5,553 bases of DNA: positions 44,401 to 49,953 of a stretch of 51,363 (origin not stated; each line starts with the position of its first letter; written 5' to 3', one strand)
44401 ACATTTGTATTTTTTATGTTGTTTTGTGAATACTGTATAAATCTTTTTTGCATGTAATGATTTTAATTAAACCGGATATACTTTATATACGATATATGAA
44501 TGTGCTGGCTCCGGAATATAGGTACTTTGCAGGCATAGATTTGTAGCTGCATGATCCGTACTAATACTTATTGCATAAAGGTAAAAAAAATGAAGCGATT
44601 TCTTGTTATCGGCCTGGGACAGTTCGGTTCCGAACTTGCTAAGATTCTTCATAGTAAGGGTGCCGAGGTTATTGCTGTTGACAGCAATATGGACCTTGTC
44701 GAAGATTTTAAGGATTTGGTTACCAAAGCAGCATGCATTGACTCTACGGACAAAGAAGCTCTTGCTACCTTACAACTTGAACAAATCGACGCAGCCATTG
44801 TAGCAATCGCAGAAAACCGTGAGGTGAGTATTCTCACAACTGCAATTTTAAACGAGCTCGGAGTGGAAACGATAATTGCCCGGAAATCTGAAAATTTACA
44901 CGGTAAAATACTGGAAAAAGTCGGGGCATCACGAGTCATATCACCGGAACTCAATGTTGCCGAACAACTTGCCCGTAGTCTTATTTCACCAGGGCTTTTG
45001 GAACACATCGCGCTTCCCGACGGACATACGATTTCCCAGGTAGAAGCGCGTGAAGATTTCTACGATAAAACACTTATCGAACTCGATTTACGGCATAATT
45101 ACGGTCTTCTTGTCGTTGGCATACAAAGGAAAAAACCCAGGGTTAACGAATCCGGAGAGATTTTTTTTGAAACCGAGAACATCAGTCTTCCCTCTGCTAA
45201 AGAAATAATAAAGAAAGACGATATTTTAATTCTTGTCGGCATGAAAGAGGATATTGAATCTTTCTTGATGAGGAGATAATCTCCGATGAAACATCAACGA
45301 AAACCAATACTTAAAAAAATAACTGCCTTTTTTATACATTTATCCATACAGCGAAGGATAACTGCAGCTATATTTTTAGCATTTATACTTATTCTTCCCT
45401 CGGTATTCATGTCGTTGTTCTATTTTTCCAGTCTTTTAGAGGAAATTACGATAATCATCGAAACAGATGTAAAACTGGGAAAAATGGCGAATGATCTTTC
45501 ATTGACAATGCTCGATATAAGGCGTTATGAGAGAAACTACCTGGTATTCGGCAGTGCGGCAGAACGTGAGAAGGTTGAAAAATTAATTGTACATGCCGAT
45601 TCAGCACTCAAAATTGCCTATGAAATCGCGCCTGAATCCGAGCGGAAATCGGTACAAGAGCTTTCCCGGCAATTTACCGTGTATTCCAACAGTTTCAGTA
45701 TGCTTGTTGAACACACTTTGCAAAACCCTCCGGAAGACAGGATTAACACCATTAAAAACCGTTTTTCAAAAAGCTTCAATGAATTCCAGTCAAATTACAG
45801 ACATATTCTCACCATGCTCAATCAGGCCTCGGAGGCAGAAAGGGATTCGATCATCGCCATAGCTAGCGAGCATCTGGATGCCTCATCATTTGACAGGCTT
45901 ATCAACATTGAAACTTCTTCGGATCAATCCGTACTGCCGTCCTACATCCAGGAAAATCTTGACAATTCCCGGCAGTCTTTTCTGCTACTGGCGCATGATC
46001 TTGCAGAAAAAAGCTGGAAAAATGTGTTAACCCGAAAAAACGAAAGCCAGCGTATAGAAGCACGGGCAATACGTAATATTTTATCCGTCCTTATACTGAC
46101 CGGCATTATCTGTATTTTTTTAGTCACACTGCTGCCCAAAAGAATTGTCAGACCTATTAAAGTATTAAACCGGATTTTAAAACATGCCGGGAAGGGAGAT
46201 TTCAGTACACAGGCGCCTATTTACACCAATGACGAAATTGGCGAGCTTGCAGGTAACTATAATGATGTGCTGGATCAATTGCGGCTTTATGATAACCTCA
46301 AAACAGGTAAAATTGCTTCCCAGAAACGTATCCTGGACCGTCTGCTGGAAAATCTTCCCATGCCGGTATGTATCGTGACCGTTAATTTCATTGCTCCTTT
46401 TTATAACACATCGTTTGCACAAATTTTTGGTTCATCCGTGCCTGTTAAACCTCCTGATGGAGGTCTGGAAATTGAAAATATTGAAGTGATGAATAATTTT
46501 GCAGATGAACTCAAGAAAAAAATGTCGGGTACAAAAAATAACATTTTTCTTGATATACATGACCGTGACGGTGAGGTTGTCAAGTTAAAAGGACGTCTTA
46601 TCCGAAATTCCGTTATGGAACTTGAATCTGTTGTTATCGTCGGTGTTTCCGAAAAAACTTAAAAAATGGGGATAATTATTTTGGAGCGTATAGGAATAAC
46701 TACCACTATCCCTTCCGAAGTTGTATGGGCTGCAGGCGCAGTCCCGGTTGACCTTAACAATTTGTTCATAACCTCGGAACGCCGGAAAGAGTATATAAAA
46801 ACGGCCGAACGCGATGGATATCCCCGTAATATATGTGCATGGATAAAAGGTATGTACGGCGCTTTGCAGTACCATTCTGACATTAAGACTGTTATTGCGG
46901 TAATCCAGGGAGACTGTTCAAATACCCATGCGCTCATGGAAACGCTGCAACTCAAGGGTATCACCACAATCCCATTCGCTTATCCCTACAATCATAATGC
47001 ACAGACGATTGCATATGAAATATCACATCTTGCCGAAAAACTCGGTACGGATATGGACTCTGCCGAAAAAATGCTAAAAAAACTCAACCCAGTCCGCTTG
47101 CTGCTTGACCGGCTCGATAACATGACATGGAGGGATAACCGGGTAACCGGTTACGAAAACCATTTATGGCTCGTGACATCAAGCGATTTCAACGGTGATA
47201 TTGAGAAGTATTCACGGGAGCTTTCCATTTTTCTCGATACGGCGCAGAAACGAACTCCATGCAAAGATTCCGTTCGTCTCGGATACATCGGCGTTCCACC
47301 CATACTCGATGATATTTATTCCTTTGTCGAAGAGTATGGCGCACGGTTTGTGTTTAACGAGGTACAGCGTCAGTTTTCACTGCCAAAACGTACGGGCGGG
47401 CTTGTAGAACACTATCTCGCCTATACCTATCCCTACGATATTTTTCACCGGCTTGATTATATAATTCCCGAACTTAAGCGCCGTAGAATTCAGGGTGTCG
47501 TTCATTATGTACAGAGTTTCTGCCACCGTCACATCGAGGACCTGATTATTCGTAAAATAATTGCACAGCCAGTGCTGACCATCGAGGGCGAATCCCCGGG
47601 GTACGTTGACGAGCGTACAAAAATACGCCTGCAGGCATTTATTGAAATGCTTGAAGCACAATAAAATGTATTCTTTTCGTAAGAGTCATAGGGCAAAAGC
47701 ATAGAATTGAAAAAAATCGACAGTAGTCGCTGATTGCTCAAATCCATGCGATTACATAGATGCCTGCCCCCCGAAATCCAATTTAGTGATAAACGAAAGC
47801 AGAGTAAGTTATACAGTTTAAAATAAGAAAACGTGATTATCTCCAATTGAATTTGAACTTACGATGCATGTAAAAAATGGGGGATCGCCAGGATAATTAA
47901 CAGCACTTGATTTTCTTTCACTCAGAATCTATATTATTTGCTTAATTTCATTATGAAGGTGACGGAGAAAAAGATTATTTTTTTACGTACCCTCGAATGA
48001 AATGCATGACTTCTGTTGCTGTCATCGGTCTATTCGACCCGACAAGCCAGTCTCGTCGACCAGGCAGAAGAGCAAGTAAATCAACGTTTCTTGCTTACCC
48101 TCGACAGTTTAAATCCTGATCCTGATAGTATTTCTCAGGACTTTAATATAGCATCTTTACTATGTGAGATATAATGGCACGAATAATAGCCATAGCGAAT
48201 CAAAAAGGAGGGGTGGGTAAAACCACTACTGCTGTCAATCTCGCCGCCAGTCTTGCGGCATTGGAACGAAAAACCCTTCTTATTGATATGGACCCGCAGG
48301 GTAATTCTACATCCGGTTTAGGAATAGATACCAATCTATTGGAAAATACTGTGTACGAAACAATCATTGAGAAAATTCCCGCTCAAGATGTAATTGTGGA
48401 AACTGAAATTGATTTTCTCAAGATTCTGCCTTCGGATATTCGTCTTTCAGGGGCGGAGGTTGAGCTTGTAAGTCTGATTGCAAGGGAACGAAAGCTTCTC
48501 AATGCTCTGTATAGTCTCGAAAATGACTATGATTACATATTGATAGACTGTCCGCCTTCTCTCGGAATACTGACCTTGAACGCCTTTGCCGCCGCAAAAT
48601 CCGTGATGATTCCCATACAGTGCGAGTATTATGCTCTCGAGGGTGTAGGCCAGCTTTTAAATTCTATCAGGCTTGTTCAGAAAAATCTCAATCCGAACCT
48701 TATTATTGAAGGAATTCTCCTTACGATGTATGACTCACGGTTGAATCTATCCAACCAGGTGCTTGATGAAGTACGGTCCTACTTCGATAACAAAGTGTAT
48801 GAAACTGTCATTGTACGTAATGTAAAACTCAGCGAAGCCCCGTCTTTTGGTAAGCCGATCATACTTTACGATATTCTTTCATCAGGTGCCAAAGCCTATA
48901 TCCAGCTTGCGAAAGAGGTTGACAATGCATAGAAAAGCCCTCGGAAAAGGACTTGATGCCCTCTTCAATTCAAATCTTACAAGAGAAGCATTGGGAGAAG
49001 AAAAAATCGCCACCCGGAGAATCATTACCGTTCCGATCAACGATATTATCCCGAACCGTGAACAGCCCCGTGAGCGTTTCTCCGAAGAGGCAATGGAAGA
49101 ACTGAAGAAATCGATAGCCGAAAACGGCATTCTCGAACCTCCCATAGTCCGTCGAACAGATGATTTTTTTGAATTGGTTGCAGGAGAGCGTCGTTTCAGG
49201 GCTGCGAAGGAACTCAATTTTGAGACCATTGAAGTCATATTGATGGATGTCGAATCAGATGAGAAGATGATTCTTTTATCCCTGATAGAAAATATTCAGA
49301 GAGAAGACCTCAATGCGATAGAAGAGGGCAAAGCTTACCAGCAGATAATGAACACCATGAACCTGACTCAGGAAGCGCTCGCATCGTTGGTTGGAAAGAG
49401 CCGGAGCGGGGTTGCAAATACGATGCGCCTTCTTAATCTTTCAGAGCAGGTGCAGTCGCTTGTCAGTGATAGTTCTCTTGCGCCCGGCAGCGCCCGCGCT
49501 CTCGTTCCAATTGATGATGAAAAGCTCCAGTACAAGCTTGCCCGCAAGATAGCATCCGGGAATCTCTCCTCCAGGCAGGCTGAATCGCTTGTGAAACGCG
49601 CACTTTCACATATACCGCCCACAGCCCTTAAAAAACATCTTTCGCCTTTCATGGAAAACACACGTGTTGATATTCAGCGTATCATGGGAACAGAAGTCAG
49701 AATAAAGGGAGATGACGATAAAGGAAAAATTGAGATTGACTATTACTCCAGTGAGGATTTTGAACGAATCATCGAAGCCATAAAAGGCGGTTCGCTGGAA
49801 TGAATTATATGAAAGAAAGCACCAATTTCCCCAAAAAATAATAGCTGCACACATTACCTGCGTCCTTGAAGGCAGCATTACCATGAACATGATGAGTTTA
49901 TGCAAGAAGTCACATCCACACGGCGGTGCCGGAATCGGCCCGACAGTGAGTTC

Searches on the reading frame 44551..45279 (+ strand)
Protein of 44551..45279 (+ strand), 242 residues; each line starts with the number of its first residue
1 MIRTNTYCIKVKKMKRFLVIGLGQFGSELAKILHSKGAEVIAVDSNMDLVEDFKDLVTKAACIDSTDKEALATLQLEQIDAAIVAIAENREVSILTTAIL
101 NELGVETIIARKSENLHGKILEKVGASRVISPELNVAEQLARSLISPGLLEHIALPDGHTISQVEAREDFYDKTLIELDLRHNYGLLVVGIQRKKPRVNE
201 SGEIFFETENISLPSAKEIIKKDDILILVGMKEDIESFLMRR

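Call 12: search_protein_families(library=pfam, proteins=[window:44551-45279:+])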
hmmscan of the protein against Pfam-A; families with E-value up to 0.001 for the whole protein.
window:44551-45279:+ (242 aa): 9 families
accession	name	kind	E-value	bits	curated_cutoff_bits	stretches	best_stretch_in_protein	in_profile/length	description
PF02254.24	TrkA_N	-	1.4e-24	87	23.8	1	17-132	1-116/116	TrkA-N domain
PF02080.26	TrkA_C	-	9.8e-09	35.4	27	1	172-239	14-67/71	TrkA-C domain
PF03446.21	NAD_binding_2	-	1e-05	26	21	1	19-112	4-92/161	NAD binding domain of 6-phosphogluconate dehydrogenase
PF02826.25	2-Hacid_dh_C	-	0.00017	21.4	25.1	1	13-58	35-80/178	D-isomer specific 2-hydroxyacid dehydrogenase, NAD binding domain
PF01488.26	Shikimate_DH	-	0.00033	21.2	24.3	0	13-90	11-87/138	Shikimate / quinate 5-dehydrogenase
PF01262.27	AlaDh_PNT_C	-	0.00038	20.4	23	1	13-87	27-103/214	Alanine dehydrogenase/PNT, C-terminal domain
PF02737.24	3HCDH_N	-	0.00072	19.9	22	0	19-85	4-69/180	3-hydroxyacyl-CoA dehydrogenase, NAD binding domain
PF03807.23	F420_oxidored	-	0.00087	20.3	21.6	0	19-70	4-56/94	NADP oxidoreductase coenzyme F420-dependent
PF00107.32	ADH_zinc_N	-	0.00095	19.6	31.8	0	25-87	5-67/129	Zinc-binding dehydrogenase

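Call 56: find_encoding_contigs(protein=window:44551-45279:+, flank=1500, max_places=10)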
Protein window:44551-45279:+ (242 aa): no gene with exactly this product is on record in the collection.

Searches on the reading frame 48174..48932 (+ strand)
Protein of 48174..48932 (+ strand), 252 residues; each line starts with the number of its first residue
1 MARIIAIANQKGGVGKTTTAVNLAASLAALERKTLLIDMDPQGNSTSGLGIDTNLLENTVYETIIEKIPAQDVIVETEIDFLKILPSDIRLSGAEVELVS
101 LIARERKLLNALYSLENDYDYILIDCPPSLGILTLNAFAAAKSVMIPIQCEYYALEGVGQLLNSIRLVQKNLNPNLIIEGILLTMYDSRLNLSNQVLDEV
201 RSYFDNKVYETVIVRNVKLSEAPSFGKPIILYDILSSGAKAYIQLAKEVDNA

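Call 13: search_protein_families(library=pfam, proteins=[window:48174-48932:+])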
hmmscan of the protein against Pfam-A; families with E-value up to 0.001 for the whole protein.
window:48174-48932:+ (252 aa): 7 families
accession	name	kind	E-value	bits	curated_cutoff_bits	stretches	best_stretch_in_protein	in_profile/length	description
PF13614.12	AAA_31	-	1.1e-67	227.8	27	1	3-177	2-176/177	AAA domain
PF01656.29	CbiA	-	7.2e-28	97.5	25.4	1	5-229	1-125/125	CobQ/CobB/MinD/ParA nucleotide binding domain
PF10609.15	ParA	-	3.8e-12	46.6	27.1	1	2-136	3-129/246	NUBPL iron-transfer P-loop NTPase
PF06564.18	CBP_BcsQ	-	1.8e-11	44.4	21.3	1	4-247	3-231/234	Cellulose biosynthesis protein BcsQ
PF09140.17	MipZ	-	5e-10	39.6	20.7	1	4-160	2-141/262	ATPase MipZ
PF00142.24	Fer4_NifH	-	1.7e-09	38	25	1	5-251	3-246/271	4Fe-4S iron sulfur cluster binding proteins, NifH/frxC family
PF02374.21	ArsA_ATPase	-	5.5e-08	32.8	24.3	1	10-44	8-42/305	Anion-transporting ATPase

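Call 57: find_encoding_contigs(protein=window:48174-48932:+, flank=1500, max_places=10)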
Protein window:48174-48932:+ (252 aa): 4 contigs read that carry it; 4 places shown.
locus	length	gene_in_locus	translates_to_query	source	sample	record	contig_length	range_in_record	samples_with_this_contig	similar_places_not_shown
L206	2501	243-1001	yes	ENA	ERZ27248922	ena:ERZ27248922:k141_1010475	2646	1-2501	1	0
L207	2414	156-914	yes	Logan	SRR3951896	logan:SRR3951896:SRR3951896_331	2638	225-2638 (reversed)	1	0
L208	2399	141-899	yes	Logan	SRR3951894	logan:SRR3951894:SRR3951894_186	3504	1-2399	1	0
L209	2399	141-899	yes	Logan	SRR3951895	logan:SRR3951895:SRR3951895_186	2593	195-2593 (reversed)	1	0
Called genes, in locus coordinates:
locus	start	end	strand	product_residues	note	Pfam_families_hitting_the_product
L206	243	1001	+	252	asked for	PF00142:Fer4_NifH, PF01656:CbiA, PF02374:ArsA_ATPase (weak), PF06564:CBP_BcsQ, PF09140:MipZ, PF10609:ParA, PF13614:AAA_31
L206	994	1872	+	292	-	PF02195:ParB_N, PF17762:HTH_ParB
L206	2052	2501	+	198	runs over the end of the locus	?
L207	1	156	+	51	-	?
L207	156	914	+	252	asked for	PF00142:Fer4_NifH, PF01656:CbiA, PF02374:ArsA_ATPase (weak), PF06564:CBP_BcsQ, PF09140:MipZ, PF10609:ParA, PF13614:AAA_31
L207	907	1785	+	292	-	PF02195:ParB_N, PF17762:HTH_ParB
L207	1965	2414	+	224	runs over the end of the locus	?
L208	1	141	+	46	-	?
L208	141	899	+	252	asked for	PF00142:Fer4_NifH, PF01656:CbiA, PF02374:ArsA_ATPase (weak), PF06564:CBP_BcsQ, PF09140:MipZ, PF10609:ParA, PF13614:AAA_31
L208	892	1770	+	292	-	PF02195:ParB_N, PF17762:HTH_ParB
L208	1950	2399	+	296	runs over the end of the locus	PF04055:Radical_SAM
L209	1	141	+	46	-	?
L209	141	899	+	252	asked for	PF00142:Fer4_NifH, PF01656:CbiA, PF02374:ArsA_ATPase (weak), PF06564:CBP_BcsQ, PF09140:MipZ, PF10609:ParA, PF13614:AAA_31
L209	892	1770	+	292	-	PF02195:ParB_N, PF17762:HTH_ParB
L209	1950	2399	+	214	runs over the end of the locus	?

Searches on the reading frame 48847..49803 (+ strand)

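Call 13: search_protein_families(library=pfam, proteins=[window:48847-49803:+])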
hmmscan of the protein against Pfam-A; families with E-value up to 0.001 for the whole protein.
window:48847-49803:+ (318 aa): 3 families
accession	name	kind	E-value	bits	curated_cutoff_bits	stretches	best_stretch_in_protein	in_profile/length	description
PF17762.8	HTH_ParB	-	1.3e-32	112.5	22.6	1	153-252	1-100/102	ParB HTH domain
PF02195.25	ParB_N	-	2e-26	92.3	26.3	1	59-151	3-95/95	ParB N-terminal domain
PF23552.2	ParB_C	-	0.0001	22.1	23.8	1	276-313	12-50/50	ParB dimerisation domain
